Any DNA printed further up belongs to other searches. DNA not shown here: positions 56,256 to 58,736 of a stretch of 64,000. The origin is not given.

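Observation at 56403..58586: Phage-encoded polyphosphate kinase 1-like enzyme with a novel N-terminal half, heading a three-gene operon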

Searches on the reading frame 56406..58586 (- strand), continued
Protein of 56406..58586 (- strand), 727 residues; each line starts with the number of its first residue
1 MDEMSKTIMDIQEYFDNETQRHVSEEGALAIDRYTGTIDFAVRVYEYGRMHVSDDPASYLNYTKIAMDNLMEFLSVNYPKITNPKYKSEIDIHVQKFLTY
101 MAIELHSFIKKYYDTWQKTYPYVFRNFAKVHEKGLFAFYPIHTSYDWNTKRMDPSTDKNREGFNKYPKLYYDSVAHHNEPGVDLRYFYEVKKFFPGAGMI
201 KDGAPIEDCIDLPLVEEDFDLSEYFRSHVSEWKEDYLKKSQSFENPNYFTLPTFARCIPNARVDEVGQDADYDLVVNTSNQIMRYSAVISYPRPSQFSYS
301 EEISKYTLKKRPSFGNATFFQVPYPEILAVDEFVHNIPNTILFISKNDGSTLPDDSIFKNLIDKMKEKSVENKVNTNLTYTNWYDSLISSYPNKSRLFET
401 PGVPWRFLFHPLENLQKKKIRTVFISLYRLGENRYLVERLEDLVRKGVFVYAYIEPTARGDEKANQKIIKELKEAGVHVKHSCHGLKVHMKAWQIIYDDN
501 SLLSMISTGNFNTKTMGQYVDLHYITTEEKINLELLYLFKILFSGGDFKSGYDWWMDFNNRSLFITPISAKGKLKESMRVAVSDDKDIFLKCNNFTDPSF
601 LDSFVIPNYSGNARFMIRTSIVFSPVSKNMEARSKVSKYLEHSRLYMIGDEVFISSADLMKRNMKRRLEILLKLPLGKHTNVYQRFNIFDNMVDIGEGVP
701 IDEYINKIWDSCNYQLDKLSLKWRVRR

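Call 12: find_homologous_proteins(query=window:56406-58586:-, max_evalue=0.001)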
Query window:56406-58586:- (727 aa): 110 proteins with E <= 0.001 among 5718 candidates.
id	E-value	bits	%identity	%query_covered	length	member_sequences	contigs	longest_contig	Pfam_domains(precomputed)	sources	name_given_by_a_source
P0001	0.0e+0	1628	96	100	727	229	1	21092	PF17941.8,PF13090.13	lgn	-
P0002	0.0e+0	1553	92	100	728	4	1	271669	PF17941.8,PF13090.13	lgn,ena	-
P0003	0.0e+0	1536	92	100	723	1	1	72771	PF17941.8,PF13090.13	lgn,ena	-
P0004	0.0e+0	1536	92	100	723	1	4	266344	PF17941.8,PF13090.13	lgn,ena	-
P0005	0.0e+0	1536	92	100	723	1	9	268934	PF17941.8,PF13090.13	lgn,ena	-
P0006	0.0e+0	1536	92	100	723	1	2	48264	PF17941.8,PF13090.13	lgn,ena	-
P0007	0.0e+0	1534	92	100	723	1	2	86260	PF17941.8,PF13090.13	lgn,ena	-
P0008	0.0e+0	1533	92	100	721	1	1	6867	PF17941.8,PF13090.13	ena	-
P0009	0.0e+0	1531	91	100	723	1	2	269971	PF17941.8,PF13090.13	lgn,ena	-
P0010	0.0e+0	1525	91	100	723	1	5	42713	PF17941.8,PF13090.13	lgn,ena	-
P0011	0.0e+0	1525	92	100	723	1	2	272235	PF17941.8,PF13090.13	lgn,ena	-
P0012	0.0e+0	1521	91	100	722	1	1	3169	PF17941.8,PF13090.13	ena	-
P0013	0.0e+0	1511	91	100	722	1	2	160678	PF17941.8,PF13090.13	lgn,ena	-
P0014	0.0e+0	1025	92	68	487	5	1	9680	PF13091.13,PF17941.8,PF13090.13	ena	-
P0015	2.1e-193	663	46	97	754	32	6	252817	PF13091.13,PF17941.8,PF13090.13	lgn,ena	-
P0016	1.2e-191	657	44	100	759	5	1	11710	PF13091.13,PF17941.8,PF13090.13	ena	-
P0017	2.1e-175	603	44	99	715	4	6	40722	PF13091.13,PF17941.8,PF13090.13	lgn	-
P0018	1.1e-172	594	43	97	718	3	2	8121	PF17941.8,PF13090.13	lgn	-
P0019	1.2e-169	584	44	100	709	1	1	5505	PF13091.13,PF17941.8,PF13090.13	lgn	-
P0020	1.1e-165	571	43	100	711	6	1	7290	PF13091.13,PF17941.8,PF13090.13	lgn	-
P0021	4.0e-165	569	44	99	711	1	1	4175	PF13091.13,PF17941.8,PF13090.13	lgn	-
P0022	4.1e-162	559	42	96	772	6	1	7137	PF13091.13,PF17941.8,PF13090.13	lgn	-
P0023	6.5e-158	545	40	95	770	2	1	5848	PF13091.13,PF17941.8,PF13090.13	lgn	-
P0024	1.3e-20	91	30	35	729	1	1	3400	PF02503.23,PF13091.13,PF09565.17,PF13089.12,PF17941.8,PF13090.13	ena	-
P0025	1.7e-17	81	32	35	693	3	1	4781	PF02503.23,PF13091.13,PF13089.12,PF17941.8,PF13090.13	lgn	-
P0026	2.4e-16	77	29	34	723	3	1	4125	PF02503.23,PF13091.13,PF13089.12,PF17941.8,PF13090.13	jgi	jgi:polyphosphate kinase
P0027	7.5e-16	76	29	37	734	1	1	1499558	PF02503.23,PF13091.13,PF13089.12,PF17941.8,PF13090.13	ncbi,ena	-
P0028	9.3e-16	75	28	37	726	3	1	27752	PF02503.23,PF13091.13,PF13089.12,PF17941.8,PF13090.13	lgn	-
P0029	1.1e-15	75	29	37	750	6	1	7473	PF02503.23,PF13091.13,PF13089.12,PF17941.8,PF13090.13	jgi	-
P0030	1.1e-15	75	28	37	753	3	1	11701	PF02503.23,PF13091.13,PF13089.12,PF17941.8,PF13090.13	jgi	jgi:polyphosphate kinase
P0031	1.2e-15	75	29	34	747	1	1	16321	PF02503.23,PF13091.13,PF13089.12,PF17941.8,PF13090.13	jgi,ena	-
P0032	1.3e-15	75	28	37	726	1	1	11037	PF02503.23,PF13091.13,PF13089.12,PF17941.8,PF13090.13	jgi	jgi:polyphosphate kinase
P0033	1.5e-15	75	28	34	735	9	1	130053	PF02503.23,PF13091.13,PF13089.12,PF17941.8,PF13090.13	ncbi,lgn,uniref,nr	ncbi:RNA degradosome polyphosphate kinase [Bradyrhizobium ivorense]|uniref:RNA degradosome polyphosp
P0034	1.7e-15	75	28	34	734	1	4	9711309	PF02503.23,PF13091.13,PF13089.12,PF17941.8,PF13090.13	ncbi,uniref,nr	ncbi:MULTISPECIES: RNA degradosome polyphosphate kinase [Bradyrhizobium]|uniref:RNA degradosome poly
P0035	2.3e-15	74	29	37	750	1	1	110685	PF02503.23,PF13091.13,PF13089.12,PF17941.8,PF13090.13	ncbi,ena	-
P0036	3.1e-15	74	28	34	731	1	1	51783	PF02503.23,PF13091.13,PF13089.12,PF17941.8,PF13090.13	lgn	-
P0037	7.7e-15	72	28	34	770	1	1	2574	PF02503.23,PF13091.13,PF13089.12,PF17941.8,PF13090.13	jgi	jgi:polyphosphate kinase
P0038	7.8e-15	72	29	34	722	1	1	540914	PF02503.23,PF13091.13,PF13089.12,PF17941.8,PF13090.13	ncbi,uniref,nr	ncbi:RNA degradosome polyphosphate kinase [Microvirga subterranea]|uniref:RNA degradosome polyphosph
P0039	9.0e-15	72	29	34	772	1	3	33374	PF02503.23,PF13091.13,PF13089.12,PF17941.8,PF13090.13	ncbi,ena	-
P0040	9.1e-15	72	29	34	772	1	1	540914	PF02503.23,PF13091.13,PF13089.12,PF17941.8,PF13090.13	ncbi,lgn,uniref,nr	ncbi:polyphosphate kinase [Microvirga subterranea]|uniref:Polyphosphate kinase n=1 Tax=Microvirga su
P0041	1.8e-14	71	29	34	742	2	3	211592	PF02503.23,PF13091.13,PF13089.12,PF17941.8,PF13090.13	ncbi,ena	-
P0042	3.5e-14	70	28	37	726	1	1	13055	PF02503.23,PF13091.13,PF13089.12,PF17941.8,PF13090.13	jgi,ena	jgi:polyphosphate kinase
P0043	4.0e-14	70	26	37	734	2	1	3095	PF02503.23,PF13091.13,PF13089.12,PF17941.8,PF13090.13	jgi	jgi:polyphosphate kinase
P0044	4.2e-14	70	27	34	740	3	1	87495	PF02503.23,PF13091.13,PF13089.12,PF17941.8,PF13090.13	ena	-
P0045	6.3e-14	69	28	34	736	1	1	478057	PF02503.23,PF13091.13,PF13089.12,PF17941.8,PF13090.13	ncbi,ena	-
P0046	7.0e-14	69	29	34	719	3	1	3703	PF02503.23,PF13091.13,PF13089.12,PF17941.8,PF13090.13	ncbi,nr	ncbi:MAG: RNA degradosome polyphosphate kinase [Bacteroidales bacterium]|nr:RNA degradosome polyphos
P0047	1.0e-13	69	26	37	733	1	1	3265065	PF02503.23,PF13091.13,PF13089.12,PF17941.8,PF13090.13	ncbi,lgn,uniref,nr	ncbi:polyphosphate kinase [Erythrobacter sp. NAP1]|uniref:RNA degradosome polyphosphate kinase n=1 T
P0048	1.2e-13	69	27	37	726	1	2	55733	PF02503.23,PF13091.13,PF13089.12,PF17941.8,PF13090.13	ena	-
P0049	1.3e-13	68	28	34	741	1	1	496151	PF02503.23,PF13091.13,PF13089.12,PF17941.8,PF13090.13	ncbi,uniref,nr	ncbi:RNA degradosome polyphosphate kinase [Methylobrevis albus]|uniref:Polyphosphate kinase n=1 Tax=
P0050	1.8e-13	68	28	34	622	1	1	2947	PF02503.23,PF13091.13,PF17941.8,PF13090.13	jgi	jgi:polyphosphate kinase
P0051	3.8e-13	67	28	34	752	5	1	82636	PF02503.23,PF13091.13,PF13089.12,PF17941.8,PF13090.13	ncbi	ncbi:MAG: RNA degradosome polyphosphate kinase [Rhizomicrobium sp.]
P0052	4.0e-13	67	27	34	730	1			PF02503.23,PF13091.13,PF13089.12,PF17941.8,PF13090.13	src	-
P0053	4.9e-13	66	28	34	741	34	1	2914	PF02503.23,PF13091.13,PF13089.12,PF17941.8,PF13090.13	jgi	jgi:polyphosphate kinase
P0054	6.4e-13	66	28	34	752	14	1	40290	PF02503.23,PF13091.13,PF13089.12,PF17941.8,PF13090.13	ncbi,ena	-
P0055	6.9e-13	66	27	34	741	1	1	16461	PF02503.23,PF13091.13,PF13089.12,PF17941.8,PF13090.13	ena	-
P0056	6.9e-13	66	28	34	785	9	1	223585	PF02503.23,PF13091.13,PF13089.12,PF17941.8,PF13090.13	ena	-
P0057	7.3e-13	66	28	34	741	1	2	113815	PF02503.23,PF13091.13,PF13089.12,PF17941.8,PF13090.13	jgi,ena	jgi:polyphosphate kinase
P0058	7.3e-13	66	28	34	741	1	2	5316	PF02503.23,PF13091.13,PF13089.12,PF17941.8,PF13090.13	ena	-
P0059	7.4e-13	66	28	34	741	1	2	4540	PF02503.23,PF13091.13,PF13089.12,PF17941.8,PF13090.13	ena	-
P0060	7.4e-13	66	28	34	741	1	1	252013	PF02503.23,PF13091.13,PF13089.12,PF17941.8,PF13090.13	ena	-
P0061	1.6e-12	65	28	34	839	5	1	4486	PF02503.23,PF13091.13,PF13089.12,PF17941.8,PF13090.13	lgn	-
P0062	1.9e-12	64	27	34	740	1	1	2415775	PF02503.23,PF13091.13,PF13089.12,PF17941.8,PF13090.13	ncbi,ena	-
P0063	2.8e-12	64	29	34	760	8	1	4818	PF02503.23,PF13091.13,PF13089.12,PF17941.8,PF13090.13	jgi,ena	jgi:polyphosphate kinase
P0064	3.9e-12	63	29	34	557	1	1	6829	PF02503.23,PF13091.13,PF17941.8,PF13090.13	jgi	-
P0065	4.0e-12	63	29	34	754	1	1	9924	PF02503.23,PF13091.13,PF13089.12,PF17941.8,PF13090.13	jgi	-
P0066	4.0e-12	63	29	34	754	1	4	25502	PF02503.23,PF13091.13,PF13089.12,PF17941.8,PF13090.13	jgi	-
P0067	4.3e-12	63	27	34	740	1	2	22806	PF02503.23,PF13091.13,PF13089.12,PF17941.8,PF13090.13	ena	-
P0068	4.7e-12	63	29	34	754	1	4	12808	PF02503.23,PF13091.13,PF13089.12,PF17941.8,PF13090.13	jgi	-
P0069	4.8e-12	63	29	34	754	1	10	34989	PF02503.23,PF13091.13,PF13089.12,PF17941.8,PF13090.13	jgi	-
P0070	5.7e-12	63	29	34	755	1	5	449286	PF02503.23,PF13091.13,PF13089.12,PF17941.8,PF13090.13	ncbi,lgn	-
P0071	6.0e-12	63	29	34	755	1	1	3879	PF02503.23,PF13091.13,PF13089.12,PF17941.8,PF13090.13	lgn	-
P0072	7.7e-12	63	29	34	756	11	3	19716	PF02503.23,PF13091.13,PF13089.12,PF17941.8,PF13090.13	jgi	-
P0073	8.7e-12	62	26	34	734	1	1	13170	PF02503.23,PF13091.13,PF13089.12,PF17941.8,PF13090.13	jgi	jgi:polyphosphate kinase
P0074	9.9e-12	62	27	34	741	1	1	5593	PF02503.23,PF13091.13,PF13089.12,PF17941.8,PF13090.13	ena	-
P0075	1.2e-11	62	26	34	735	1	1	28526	PF02503.23,PF13091.13,PF13089.12,PF17941.8,PF13090.13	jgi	jgi:polyphosphate kinase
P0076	1.3e-11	62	27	34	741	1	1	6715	PF02503.23,PF13091.13,PF13089.12,PF17941.8,PF13090.13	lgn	-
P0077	1.7e-11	61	28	34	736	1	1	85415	PF02503.23,PF13091.13,PF13089.12,PF17941.8,PF13090.13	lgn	-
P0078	2.0e-11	61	27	34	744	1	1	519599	PF02503.23,PF13091.13,PF13089.12,PF17941.8,PF13090.13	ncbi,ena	-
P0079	2.0e-11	61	29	34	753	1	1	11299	PF02503.23,PF13091.13,PF13089.12,PF17941.8,PF13090.13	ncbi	-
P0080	2.0e-11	61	29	34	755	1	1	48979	PF02503.23,PF13091.13,PF13089.12,PF17941.8,PF13090.13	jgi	jgi:polyphosphate kinase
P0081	3.7e-11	60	28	34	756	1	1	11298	PF02503.23,PF13091.13,PF13089.12,PF17941.8,PF13090.13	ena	-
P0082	5.2e-11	60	29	34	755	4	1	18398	PF02503.23,PF13091.13,PF13089.12,PF17941.8,PF13090.13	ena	-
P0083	5.9e-11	60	25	34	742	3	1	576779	PF02503.23,PF13091.13,PF13089.12,PF17941.8,PF13090.13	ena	-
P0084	6.5e-11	59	28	34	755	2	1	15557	PF02503.23,PF13091.13,PF13089.12,PF17941.8,PF13090.13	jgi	jgi:polyphosphate kinase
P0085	7.5e-11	59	27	34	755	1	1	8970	PF02503.23,PF13091.13,PF13089.12,PF17941.8,PF13090.13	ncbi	-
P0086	8.7e-11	59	25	34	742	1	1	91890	PF02503.23,PF13091.13,PF13089.12,PF17941.8,PF13090.13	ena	-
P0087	8.8e-11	59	27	34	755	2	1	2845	PF02503.23,PF13091.13,PF13089.12,PF17941.8,PF13090.13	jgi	-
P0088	1.2e-10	59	28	34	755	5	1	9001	PF02503.23,PF13091.13,PF13089.12,PF17941.8,PF13090.13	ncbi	-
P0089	1.5e-10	58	28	34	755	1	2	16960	PF02503.23,PF13091.13,PF13089.12,PF17941.8,PF13090.13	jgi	-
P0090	1.7e-10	58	27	34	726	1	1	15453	PF02503.23,PF13091.13,PF13089.12,PF17941.8,PF13090.13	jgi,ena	-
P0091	2.1e-10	58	29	34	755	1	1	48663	PF02503.23,PF13091.13,PF13089.12,PF17941.8,PF13090.13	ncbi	-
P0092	2.9e-10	57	26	34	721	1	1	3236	PF02503.23,PF13091.13,PF13089.12,PF17941.8,PF13090.13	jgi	jgi:polyphosphate kinase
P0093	4.6e-10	57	27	34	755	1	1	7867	PF02503.23,PF13091.13,PF13089.12,PF17941.8,PF13090.13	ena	-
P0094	4.9e-10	57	26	38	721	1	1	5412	PF02503.23,PF13091.13,PF13089.12,PF17941.8,PF13090.13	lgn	-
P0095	4.9e-10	57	27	34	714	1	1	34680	PF02503.23,PF13091.13,PF13089.12,PF17941.8,PF13090.13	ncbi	-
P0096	6.5e-10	56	28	34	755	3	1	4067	PF02503.23,PF13091.13,PF13089.12,PF17941.8,PF13090.13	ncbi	-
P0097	7.3e-10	56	28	34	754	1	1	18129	PF02503.23,PF13091.13,PF13089.12,PF17941.8,PF13090.13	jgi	-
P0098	9.0e-10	56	28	34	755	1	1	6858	PF02503.23,PF13091.13,PF13089.12,PF17941.8,PF13090.13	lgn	-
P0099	1.0e-9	55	28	34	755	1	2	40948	PF02503.23,PF13091.13,PF13089.12,PF17941.8,PF13090.13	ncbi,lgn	ncbi:MAG: RNA degradosome polyphosphate kinase [Dichotomicrobium sp.]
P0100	1.1e-9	55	28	34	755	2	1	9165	PF02503.23,PF13091.13,PF13089.12,PF17941.8,PF13090.13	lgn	-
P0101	1.3e-9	55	26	34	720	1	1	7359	PF02503.23,PF13091.13,PF13089.12,PF17941.8,PF13090.13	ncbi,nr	ncbi:MAG: RNA degradosome polyphosphate kinase [Hyphomicrobiaceae bacterium]|nr:RNA degradosome poly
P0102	1.7e-9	55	28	34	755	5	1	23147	PF02503.23,PF13091.13,PF13089.12,PF17941.8,PF13090.13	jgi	-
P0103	2.2e-9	54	27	34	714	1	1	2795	PF02503.23,PF13091.13,PF13089.12,PF17941.8,PF13090.13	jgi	-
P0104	2.9e-9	54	26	38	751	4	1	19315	PF02503.23,PF13091.13,PF13089.12,PF17941.8,PF13090.13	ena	-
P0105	3.3e-9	54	27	34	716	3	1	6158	PF02503.23,PF13091.13,PF13089.12,PF17941.8,PF13090.13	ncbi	-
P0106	1.7e-8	51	26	34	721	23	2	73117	PF02503.23,PF13091.13,PF13089.12,PF17941.8,PF13090.13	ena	-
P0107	3.1e-8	51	26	34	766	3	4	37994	PF02503.23,PF13091.13,PF13089.12,PF17941.8,PF13090.13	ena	-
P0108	4.7e-8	50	26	34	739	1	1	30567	PF02503.23,PF13091.13,PF13089.12,PF17941.8,PF13090.13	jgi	-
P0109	4.5e-5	40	26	26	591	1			PF02503.23,PF13091.13,PF13089.12,PF17941.8,PF13090.13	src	-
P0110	1.1e-4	39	27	26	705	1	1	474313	PF02503.23,PF13091.13,PF13089.12,PF17941.8,PF13090.13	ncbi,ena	-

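Call 29: predict_structure(alignment_id=A1)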
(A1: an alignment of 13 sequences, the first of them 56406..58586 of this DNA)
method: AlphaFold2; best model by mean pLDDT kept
length: 727 residues; sequences in the alignment: 13
mean_pLDDT: 71.9   pTM: 0.51
mean pLDDT of the five models: 71.9, 54.9, 51.6, 46.6, 44.9
residues with pLDDT >= 90: 87; 70-90: 339; 50-70: 206; < 50: 95
segments of 3 or more residues with pLDDT < 50: 1-5, 12-15, 17-31, 144-164, 185-187, 200-204, 261-282, 349-354, 723-727
pLDDT, mean of each block of 10 residues (from residue 1): 47 46 41 70 88 86 89 75 78 87 90 81 69 70 47 41 53 62 50 58 51 77 66 72 63 62 37 32 61 64 53 60 83 83 68 53 67 80 85 82 88 84 87 84 93 81 83 92 81 92 90 82 90 91 82 61 84 85 87 72 66 76 62 73 81 81 77 75 74 69 87 63 45
secondary structure, 60 per line:
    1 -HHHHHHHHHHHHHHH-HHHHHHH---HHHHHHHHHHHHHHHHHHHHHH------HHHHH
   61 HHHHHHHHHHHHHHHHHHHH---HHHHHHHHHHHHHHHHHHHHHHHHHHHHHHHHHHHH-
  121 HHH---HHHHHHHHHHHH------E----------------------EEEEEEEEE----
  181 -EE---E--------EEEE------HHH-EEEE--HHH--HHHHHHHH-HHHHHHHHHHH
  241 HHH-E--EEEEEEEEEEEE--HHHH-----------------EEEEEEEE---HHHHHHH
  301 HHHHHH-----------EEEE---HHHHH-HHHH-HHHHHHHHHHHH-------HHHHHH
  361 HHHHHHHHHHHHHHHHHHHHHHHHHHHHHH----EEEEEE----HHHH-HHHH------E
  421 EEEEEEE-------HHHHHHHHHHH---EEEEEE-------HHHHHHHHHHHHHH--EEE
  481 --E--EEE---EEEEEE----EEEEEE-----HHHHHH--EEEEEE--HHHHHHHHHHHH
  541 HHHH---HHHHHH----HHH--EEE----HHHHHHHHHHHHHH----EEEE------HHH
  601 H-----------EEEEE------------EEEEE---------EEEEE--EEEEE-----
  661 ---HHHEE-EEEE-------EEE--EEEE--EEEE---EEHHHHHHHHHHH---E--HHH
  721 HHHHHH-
elements in order (helices of 4 or more, strands of 3 or more residues): H2-16 H18-24 H28-49 H56-80 H84-119 H127-138 E168-176 E196-199 E210-213 H221-228 H230-243 E248-259 H262-265 E283-290 H294-306 E318-321 H325-329 H331-334 H336-347 H355-390 E395-400 H405-408 H410-413 E420-427 H435-445 E449-454 H462-475 E478-480 E486-488 E492-497 E502-507 H513-518 E521-526 H529-544 H548-553 E563-565 H570-583 E588-591 H598-601 E613-617 E630-634 E644-648 E651-655 E670-673 E681-683 E686-689 E692-695 H701-711 H718-726
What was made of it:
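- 58212..58505 (-): aa ~28-125: diverged PPK1 N (ATP-binding) domain, long helices; N69 = EcN45. AF2 helices have pLDDT 70-90 (call 29).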

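Call 33: fold_search(model_id=the predicted structure, library=pdb)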
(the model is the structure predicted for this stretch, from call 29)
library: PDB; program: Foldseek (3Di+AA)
matches with E <= 10: 1070; with E <= 0.001: 98
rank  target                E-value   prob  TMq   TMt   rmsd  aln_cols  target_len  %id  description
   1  1xdo_A                2.2e-22  1.00  0.36  0.38  21.9       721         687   18  Crystal Structure of Escherichia coli Polyphosphate Kinase (released 2005-06-21)
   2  2o8r_A                2.9e-22  1.00  0.36  0.40  23.0       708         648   18  Crystal Structure of Polyphosphate Kinase from Porphyromonas Gingivalis (released 2006-12-19)
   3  9uuh_A                8.7e-22  1.00  0.34  0.39  24.3       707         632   15  binary complex of ATP-bound polyphosphate kinase 1 (PPK1) (released 2026-03-04)
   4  9urj_A                6.7e-21  1.00  0.33  0.38  22.4       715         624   16  binary complex of polyP-bound polyphosphate kinase 1 (PPK1) (released 2026-03-04)
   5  2o8r_B                2.7e-20  1.00  0.35  0.41  21.5       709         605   16  Crystal Structure of Polyphosphate Kinase from Porphyromonas Gingivalis (released 2006-12-19)
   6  9uri_A                1.2e-19  1.00  0.34  0.40  23.7       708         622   15  apo form of polyphosphate kinase 1 (PPK1) (released 2026-03-04)
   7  8s86_A                5.2e-12  1.00  0.33  0.58   6.2       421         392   13  human PLD3 homodimer structure (released 2024-05-15)
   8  8v06_A                5.5e-12  1.00  0.33  0.55   5.6       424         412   12  Crystal structure of mouse PLD3 co-crystallized with 5'Pi-ssDNA for 9 days (released 2024-03-13)
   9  9vbg_A                1.1e-11  1.00  0.34  0.55   5.5       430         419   14  Cryo-EM structure of human PLD3 apo form (released 2025-12-24)
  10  8v5t_A                1.1e-11  1.00  0.33  0.55   5.9       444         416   12  Crystal structure of Alzheimers disease phospholipase D3 (released 2024-10-09)
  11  8v08_A                1.3e-11  1.00  0.29  0.51   6.4       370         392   13  Crystal structure of human PLD4 co-crystallized with 5'Pi-ssDNA (released 2024-03-13)
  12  8v07_C                1.4e-11  1.00  0.33  0.56   6.3       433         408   11  Crystal structure of mouse PLD3 co-crystallized with 5'Pi-ssDNA for 30 days (released 2024-03-13)
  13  8v07_A                1.4e-11  1.00  0.34  0.57   6.0       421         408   12  Crystal structure of mouse PLD3 co-crystallized with 5'Pi-ssDNA for 30 days (released 2024-03-13)
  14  8v07_D                1.5e-11  1.00  0.33  0.56   6.4       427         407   12  Crystal structure of mouse PLD3 co-crystallized with 5'Pi-ssDNA for 30 days (released 2024-03-13)
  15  8q1k_B                1.6e-11  1.00  0.33  0.54   6.3       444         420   12  Structural analysis of PLD3 reveals insights into the mechanism of lysosomal 5' exonuclease-mediated nucleic acid degr (released 2023-12-06)
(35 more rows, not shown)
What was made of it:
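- On PLD superfamily (two HKD-like domains): Foldseek hits PLD3, PLD4 and F13 at E~1e-11 over 340-445 columns (call 33).
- Foldseek hits PLD3, PLD4 and F13 at E~1e-11 (call 33).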
